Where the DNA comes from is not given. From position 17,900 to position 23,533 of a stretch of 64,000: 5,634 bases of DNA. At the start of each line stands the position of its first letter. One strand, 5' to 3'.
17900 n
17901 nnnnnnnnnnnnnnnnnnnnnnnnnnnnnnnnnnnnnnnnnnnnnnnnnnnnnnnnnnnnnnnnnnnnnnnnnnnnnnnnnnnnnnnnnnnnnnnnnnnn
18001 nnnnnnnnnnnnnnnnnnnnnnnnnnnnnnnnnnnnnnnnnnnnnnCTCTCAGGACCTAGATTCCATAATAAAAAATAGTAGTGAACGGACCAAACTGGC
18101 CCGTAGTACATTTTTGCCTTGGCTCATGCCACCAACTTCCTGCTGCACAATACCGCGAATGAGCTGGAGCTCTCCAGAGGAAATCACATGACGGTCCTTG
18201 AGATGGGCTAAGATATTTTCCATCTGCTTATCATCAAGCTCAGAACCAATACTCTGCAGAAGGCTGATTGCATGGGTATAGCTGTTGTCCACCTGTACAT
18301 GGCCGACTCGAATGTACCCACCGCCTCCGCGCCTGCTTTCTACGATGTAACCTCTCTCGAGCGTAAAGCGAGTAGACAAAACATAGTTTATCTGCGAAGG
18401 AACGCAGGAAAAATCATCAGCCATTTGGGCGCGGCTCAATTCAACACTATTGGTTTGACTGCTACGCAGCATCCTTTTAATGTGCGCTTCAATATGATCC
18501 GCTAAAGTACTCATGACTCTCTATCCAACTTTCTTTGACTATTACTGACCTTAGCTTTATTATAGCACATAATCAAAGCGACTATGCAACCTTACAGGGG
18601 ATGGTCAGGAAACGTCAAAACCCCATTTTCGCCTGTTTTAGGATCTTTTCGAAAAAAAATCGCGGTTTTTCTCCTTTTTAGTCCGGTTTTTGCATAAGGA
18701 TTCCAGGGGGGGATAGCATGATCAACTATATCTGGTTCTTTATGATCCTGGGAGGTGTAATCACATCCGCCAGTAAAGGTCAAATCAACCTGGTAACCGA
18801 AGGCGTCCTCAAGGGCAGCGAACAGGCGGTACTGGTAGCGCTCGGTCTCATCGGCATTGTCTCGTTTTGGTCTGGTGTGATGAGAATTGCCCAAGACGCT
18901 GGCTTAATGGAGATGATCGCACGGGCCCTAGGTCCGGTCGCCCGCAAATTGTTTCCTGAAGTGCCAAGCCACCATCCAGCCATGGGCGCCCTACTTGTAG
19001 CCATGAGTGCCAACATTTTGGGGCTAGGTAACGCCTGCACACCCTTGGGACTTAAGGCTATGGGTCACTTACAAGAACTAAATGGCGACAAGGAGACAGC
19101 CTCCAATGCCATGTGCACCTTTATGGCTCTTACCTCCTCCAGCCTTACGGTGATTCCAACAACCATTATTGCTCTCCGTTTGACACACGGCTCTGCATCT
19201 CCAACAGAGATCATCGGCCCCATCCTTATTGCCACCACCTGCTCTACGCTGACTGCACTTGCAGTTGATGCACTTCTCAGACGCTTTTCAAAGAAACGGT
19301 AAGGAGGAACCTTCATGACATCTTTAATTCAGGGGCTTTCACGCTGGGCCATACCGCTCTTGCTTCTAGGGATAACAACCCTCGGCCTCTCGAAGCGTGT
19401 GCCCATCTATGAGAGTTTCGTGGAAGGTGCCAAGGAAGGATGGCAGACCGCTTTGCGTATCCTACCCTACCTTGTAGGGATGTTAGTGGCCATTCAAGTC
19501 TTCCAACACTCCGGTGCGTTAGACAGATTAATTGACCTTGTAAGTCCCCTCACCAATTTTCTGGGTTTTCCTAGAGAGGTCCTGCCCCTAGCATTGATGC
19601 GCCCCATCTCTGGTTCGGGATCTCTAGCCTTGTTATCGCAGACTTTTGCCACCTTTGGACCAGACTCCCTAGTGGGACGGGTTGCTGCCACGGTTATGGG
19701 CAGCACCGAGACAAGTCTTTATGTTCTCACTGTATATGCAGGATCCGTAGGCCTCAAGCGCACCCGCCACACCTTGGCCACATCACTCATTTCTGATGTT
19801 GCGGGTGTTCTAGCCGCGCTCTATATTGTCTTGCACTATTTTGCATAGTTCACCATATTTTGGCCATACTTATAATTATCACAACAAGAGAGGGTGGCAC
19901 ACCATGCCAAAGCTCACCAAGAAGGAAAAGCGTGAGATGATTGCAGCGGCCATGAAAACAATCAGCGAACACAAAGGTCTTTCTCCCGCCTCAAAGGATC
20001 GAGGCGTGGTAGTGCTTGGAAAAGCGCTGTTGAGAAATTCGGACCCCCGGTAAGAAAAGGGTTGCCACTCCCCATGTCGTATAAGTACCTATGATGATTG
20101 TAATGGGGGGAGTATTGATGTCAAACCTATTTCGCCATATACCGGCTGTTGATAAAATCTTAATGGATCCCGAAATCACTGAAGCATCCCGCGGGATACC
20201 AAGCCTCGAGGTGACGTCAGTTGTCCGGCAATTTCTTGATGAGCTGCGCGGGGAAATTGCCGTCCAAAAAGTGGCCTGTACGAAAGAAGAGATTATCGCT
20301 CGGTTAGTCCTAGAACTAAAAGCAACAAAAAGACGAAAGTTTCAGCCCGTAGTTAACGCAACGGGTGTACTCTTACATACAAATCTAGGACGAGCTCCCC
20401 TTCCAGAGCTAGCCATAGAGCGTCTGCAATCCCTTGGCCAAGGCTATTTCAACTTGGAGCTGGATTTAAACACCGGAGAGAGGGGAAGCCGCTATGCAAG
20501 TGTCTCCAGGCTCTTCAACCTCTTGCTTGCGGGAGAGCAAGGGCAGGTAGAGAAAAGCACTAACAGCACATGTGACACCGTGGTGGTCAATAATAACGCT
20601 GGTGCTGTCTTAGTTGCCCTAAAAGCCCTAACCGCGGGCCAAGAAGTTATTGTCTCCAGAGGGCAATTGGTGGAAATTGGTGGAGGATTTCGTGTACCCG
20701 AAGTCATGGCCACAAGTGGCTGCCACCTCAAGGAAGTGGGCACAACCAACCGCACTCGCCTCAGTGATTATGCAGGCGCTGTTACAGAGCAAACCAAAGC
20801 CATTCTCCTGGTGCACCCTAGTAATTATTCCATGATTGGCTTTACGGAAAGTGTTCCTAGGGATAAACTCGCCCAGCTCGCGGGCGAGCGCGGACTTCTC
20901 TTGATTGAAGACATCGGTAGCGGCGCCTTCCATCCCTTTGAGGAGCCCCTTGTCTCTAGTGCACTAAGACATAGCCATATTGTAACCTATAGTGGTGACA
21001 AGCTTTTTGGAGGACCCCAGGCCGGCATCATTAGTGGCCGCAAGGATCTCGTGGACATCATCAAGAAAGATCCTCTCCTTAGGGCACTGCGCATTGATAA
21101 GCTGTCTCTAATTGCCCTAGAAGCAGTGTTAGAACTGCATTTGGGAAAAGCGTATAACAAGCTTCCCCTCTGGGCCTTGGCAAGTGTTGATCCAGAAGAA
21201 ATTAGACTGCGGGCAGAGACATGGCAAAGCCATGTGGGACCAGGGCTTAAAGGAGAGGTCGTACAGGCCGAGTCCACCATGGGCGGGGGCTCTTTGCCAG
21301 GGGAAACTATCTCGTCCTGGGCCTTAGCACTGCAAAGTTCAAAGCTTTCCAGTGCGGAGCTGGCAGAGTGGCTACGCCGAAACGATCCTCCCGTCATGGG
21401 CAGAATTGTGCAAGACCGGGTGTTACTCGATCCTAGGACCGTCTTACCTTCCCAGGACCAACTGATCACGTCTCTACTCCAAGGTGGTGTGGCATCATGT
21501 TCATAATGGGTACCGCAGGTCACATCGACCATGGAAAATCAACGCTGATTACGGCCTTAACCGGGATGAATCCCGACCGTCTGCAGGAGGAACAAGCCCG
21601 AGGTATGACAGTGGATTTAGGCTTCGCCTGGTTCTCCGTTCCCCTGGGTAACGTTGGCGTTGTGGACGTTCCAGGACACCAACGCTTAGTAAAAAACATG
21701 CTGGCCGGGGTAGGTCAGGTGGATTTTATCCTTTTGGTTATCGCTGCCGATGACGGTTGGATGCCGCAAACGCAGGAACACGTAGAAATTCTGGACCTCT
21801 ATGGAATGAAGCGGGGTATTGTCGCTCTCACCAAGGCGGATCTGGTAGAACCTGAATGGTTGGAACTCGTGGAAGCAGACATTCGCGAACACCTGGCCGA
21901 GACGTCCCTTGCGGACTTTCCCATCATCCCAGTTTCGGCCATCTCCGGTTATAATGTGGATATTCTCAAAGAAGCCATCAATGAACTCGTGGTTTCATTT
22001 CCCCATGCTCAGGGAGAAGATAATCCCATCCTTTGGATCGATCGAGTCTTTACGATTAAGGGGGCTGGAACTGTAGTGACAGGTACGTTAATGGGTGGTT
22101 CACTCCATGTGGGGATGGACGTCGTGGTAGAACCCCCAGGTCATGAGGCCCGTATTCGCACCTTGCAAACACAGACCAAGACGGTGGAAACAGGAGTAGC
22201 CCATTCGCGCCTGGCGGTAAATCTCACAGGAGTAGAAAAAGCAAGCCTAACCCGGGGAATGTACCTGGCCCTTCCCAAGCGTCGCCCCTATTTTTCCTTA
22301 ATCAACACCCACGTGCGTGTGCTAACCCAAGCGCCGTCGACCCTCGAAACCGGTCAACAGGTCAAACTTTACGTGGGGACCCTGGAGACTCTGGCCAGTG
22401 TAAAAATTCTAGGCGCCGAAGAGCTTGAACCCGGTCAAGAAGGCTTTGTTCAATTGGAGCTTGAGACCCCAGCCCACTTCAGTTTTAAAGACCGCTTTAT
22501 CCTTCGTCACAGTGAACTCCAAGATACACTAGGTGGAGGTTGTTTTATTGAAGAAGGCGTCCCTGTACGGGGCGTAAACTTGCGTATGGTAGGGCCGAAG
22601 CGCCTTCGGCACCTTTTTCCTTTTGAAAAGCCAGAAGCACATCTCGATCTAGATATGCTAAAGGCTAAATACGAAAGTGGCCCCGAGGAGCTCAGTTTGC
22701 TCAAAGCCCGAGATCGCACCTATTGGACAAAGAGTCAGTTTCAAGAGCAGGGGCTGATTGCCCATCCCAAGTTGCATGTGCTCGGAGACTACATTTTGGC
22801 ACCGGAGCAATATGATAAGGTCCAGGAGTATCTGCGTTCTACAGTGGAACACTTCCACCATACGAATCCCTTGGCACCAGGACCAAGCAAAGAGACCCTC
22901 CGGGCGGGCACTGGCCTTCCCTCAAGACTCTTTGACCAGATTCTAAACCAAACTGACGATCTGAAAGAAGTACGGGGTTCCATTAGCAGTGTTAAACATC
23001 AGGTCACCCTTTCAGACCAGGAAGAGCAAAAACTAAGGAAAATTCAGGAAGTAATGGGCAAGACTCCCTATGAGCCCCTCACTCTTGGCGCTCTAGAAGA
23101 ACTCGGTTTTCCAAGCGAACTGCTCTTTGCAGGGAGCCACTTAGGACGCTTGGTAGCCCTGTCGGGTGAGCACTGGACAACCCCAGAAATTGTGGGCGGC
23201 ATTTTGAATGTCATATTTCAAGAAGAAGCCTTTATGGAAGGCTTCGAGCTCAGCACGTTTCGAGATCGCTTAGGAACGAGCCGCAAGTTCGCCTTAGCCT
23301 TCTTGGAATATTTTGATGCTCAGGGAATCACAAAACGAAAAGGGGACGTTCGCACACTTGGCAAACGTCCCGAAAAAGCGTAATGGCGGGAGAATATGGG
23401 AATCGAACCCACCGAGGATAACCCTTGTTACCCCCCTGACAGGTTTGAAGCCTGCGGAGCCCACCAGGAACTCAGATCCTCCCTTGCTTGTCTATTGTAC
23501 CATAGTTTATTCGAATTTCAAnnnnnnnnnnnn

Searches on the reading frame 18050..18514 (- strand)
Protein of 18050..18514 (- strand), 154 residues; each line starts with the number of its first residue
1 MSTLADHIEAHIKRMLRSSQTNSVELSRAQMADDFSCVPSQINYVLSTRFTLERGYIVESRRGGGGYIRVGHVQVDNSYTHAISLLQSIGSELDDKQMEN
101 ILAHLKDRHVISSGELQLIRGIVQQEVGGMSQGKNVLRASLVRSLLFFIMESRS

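Call 14: search_protein_families(library=pfam, proteins=[window:18050-18514:-], max_evalue=0.0001)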
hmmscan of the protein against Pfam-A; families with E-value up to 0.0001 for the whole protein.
window:18050-18514:- (154 aa): 2 families
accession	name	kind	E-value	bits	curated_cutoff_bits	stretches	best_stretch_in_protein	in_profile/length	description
PF05848.17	CtsR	-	1.4e-33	115.1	23.1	1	4-73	2-71/72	CtsR N-terminal HTH domain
PF17727.6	CtsR_C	-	3.9e-08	33.9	23.8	1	85-146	9-71/72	CtsR C-terminal dimerization domain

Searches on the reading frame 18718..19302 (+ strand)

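Call 14: search_protein_families(library=pfam, proteins=[window:18718-19302:+], max_evalue=0.0001)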
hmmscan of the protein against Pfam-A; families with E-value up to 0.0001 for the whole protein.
window:18718-19302:+ (194 aa): 1 family
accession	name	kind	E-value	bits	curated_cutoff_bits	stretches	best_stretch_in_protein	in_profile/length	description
PF07670.19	Gate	-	6.4e-14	52.7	29.6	1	42-151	2-99/104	Nucleoside recognition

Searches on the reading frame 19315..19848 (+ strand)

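Call 14: search_protein_families(library=pfam, proteins=[window:19315-19848:+], max_evalue=0.0001)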
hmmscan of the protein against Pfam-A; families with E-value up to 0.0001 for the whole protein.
window:19315-19848:+ (177 aa): 1 family
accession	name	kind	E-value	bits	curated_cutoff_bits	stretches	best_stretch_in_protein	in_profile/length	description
PF07670.19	Gate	-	3.2e-15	56.9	29.6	1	46-147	1-103/104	Nucleoside recognition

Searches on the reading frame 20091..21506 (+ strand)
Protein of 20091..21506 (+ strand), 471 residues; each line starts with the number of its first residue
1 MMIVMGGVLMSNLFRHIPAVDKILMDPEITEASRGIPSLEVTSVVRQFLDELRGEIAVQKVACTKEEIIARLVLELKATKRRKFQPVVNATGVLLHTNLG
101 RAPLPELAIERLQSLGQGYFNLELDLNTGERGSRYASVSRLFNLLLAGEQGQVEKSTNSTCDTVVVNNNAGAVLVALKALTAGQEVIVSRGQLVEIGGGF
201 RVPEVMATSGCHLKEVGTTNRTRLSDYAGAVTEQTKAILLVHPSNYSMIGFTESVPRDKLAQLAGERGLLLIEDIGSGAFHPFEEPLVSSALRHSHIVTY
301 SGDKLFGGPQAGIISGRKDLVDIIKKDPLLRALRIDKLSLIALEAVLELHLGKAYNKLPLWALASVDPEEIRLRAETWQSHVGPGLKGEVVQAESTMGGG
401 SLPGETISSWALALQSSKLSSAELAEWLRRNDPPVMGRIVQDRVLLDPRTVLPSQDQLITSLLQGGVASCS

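Call 14: search_protein_families(library=pfam, proteins=[window:20091-21506:+], max_evalue=0.0001)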
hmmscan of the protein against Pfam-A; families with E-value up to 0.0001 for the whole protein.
window:20091-21506:+ (471 aa): 2 families
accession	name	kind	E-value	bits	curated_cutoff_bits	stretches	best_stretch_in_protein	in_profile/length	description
PF03841.19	SelA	-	7.2e-112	374.5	22.8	1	87-451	1-366/367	L-seryl-tRNA selenium transferase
PF12390.13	Se-cys_synth_N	-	5e-09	36.6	22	1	14-53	1-40/40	Selenocysteine synthase N terminal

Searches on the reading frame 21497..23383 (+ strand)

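Call 14: search_protein_families(library=pfam, proteins=[window:21497-23383:+], max_evalue=0.0001)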
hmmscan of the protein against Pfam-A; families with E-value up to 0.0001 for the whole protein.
window:21497-23383:+ (628 aa): 6 families
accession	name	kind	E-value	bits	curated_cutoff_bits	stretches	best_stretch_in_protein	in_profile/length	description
PF00009.33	GTP_EFTU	-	1.8e-32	112.9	26.5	1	3-165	5-186/188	Elongation factor Tu GTP binding domain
PF09107.17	SelB-wing_3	-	1.2e-17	63.5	23.2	1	582-621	8-47/47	Elongation factor SelB, winged helix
PF25461.1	Beta-barrel_SelB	-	3.2e-12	47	27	1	272-352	3-75/80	Selenocysteine-specific elongation factor, beta-barrel domain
PF09106.17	SelB-wing_2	-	3e-07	30.9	22.3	1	449-485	3-41/57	Elongation factor SelB, winged helix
PF01926.29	MMR_HSR1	-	7.5e-07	29.7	21.9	1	5-101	3-102/113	50S ribosome-binding GTPase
PF03144.31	GTP_EFTU_D2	-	8.8e-07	29.7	30.3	1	191-257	1-72/73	Elongation factor Tu domain 2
